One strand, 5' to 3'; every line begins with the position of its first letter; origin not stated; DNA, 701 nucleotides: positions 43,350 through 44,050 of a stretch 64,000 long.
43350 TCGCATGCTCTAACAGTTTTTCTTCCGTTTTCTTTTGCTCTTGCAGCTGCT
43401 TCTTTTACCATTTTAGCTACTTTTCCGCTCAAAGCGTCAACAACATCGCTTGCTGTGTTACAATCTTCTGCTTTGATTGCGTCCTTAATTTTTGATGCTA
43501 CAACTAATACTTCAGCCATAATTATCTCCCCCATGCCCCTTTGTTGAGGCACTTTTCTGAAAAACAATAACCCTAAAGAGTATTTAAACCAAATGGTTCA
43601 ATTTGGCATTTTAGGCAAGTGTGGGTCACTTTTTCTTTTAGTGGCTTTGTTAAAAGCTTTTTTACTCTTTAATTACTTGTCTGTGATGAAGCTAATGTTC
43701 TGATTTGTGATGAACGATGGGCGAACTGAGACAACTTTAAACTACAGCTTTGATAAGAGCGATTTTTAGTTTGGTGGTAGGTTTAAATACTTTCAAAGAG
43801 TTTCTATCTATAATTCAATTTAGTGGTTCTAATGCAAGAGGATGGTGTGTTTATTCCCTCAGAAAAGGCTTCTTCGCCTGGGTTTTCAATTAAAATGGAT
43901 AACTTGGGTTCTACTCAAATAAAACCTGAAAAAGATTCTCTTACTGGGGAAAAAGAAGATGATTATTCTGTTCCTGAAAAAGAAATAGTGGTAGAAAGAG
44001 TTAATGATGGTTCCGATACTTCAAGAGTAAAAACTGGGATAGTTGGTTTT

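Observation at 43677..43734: Textbook C/D-box sRNA in the intergenic region upstream of the KaiC-like gene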

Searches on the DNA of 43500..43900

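Call 6: search_rna_families(source=window, start=43500, end=43900, threshold=evalue, max_evalue=10, show_alignments=8)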
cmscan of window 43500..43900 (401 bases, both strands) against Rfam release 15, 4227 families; matches with E-value up to 10: 18.
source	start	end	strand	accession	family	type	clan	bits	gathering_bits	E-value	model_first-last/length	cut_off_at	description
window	43679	43731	+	RF01139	sR2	Gene; snRNA; snoRNA; CD-box;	-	44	42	1.4e-08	1-57/57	no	Small nucleolar RNA sR2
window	43679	43731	+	RF01133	sR3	Gene; snRNA; snoRNA; CD-box;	-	29.7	41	8e-06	1-55/55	no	Small nucleolar RNA sR3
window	43679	43731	+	RF01140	sR20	Gene; snRNA; snoRNA; CD-box;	-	25.3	44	0.0027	1-56/56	no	Small nucleolar RNA sR20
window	43679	43732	+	RF00095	snoPyro_CD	Gene; snRNA; snoRNA; CD-box;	CL00132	22.4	45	0.018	1-58/58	no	Pyrococcus C/D box small nucleolar RNA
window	43680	43730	+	RF01304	sR5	Gene; snRNA; snoRNA; CD-box;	-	19.6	40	0.021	1-53/53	no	Small nucleolar RNA sR5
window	43672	43711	+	RF00284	SNORD74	Gene; snRNA; snoRNA; CD-box;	CL00069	18.7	41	0.12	1-80/80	no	Small nucleolar RNA SNORD74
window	43559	43709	-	RF02199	TTC28-AS1_2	Gene; lncRNA;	-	18.7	50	8.5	1-156/156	no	TTC28 antisense RNA 1 conserved region 2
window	43678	43734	+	RF00070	SNORD29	Gene; snRNA; snoRNA; CD-box;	CL00051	17.2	48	0.98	1-65/65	no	Small nucleolar RNA SNORD29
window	43675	43737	+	RF00608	SNORD99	Gene; snRNA; snoRNA; CD-box;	CL00064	15.3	60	3.4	1-74/74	no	Small nucleolar RNA SNORD99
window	43681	43730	+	RF01147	sR12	Gene; snRNA; snoRNA; CD-box;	-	14.9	38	0.84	1-52/52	no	Small nucleolar RNA sR12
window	43678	43736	+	RF01277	snoU54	Gene; snRNA; snoRNA; CD-box;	CL00008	14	35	5.4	1-67/67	no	Small nucleolar RNA U54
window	43679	43731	+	RF01145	sR14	Gene; snRNA; snoRNA; CD-box;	-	13.7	38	0.28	1-54/54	no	Small nucleolar RNA sR14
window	43682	43731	+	RF01144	sR17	Gene; snRNA; snoRNA; CD-box;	-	13.7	36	0.93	1-55/55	no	Small nucleolar RNA sR17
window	43681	43731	+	RF01141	sR18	Gene; snRNA; snoRNA; CD-box;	-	12.4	45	2.6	1-56/56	no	Small nucleolar RNA sR18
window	43618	43663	-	RF00032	Histone3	Cis-reg;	-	11.7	34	6.3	1-46/46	no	Histone 3' UTR stem-loop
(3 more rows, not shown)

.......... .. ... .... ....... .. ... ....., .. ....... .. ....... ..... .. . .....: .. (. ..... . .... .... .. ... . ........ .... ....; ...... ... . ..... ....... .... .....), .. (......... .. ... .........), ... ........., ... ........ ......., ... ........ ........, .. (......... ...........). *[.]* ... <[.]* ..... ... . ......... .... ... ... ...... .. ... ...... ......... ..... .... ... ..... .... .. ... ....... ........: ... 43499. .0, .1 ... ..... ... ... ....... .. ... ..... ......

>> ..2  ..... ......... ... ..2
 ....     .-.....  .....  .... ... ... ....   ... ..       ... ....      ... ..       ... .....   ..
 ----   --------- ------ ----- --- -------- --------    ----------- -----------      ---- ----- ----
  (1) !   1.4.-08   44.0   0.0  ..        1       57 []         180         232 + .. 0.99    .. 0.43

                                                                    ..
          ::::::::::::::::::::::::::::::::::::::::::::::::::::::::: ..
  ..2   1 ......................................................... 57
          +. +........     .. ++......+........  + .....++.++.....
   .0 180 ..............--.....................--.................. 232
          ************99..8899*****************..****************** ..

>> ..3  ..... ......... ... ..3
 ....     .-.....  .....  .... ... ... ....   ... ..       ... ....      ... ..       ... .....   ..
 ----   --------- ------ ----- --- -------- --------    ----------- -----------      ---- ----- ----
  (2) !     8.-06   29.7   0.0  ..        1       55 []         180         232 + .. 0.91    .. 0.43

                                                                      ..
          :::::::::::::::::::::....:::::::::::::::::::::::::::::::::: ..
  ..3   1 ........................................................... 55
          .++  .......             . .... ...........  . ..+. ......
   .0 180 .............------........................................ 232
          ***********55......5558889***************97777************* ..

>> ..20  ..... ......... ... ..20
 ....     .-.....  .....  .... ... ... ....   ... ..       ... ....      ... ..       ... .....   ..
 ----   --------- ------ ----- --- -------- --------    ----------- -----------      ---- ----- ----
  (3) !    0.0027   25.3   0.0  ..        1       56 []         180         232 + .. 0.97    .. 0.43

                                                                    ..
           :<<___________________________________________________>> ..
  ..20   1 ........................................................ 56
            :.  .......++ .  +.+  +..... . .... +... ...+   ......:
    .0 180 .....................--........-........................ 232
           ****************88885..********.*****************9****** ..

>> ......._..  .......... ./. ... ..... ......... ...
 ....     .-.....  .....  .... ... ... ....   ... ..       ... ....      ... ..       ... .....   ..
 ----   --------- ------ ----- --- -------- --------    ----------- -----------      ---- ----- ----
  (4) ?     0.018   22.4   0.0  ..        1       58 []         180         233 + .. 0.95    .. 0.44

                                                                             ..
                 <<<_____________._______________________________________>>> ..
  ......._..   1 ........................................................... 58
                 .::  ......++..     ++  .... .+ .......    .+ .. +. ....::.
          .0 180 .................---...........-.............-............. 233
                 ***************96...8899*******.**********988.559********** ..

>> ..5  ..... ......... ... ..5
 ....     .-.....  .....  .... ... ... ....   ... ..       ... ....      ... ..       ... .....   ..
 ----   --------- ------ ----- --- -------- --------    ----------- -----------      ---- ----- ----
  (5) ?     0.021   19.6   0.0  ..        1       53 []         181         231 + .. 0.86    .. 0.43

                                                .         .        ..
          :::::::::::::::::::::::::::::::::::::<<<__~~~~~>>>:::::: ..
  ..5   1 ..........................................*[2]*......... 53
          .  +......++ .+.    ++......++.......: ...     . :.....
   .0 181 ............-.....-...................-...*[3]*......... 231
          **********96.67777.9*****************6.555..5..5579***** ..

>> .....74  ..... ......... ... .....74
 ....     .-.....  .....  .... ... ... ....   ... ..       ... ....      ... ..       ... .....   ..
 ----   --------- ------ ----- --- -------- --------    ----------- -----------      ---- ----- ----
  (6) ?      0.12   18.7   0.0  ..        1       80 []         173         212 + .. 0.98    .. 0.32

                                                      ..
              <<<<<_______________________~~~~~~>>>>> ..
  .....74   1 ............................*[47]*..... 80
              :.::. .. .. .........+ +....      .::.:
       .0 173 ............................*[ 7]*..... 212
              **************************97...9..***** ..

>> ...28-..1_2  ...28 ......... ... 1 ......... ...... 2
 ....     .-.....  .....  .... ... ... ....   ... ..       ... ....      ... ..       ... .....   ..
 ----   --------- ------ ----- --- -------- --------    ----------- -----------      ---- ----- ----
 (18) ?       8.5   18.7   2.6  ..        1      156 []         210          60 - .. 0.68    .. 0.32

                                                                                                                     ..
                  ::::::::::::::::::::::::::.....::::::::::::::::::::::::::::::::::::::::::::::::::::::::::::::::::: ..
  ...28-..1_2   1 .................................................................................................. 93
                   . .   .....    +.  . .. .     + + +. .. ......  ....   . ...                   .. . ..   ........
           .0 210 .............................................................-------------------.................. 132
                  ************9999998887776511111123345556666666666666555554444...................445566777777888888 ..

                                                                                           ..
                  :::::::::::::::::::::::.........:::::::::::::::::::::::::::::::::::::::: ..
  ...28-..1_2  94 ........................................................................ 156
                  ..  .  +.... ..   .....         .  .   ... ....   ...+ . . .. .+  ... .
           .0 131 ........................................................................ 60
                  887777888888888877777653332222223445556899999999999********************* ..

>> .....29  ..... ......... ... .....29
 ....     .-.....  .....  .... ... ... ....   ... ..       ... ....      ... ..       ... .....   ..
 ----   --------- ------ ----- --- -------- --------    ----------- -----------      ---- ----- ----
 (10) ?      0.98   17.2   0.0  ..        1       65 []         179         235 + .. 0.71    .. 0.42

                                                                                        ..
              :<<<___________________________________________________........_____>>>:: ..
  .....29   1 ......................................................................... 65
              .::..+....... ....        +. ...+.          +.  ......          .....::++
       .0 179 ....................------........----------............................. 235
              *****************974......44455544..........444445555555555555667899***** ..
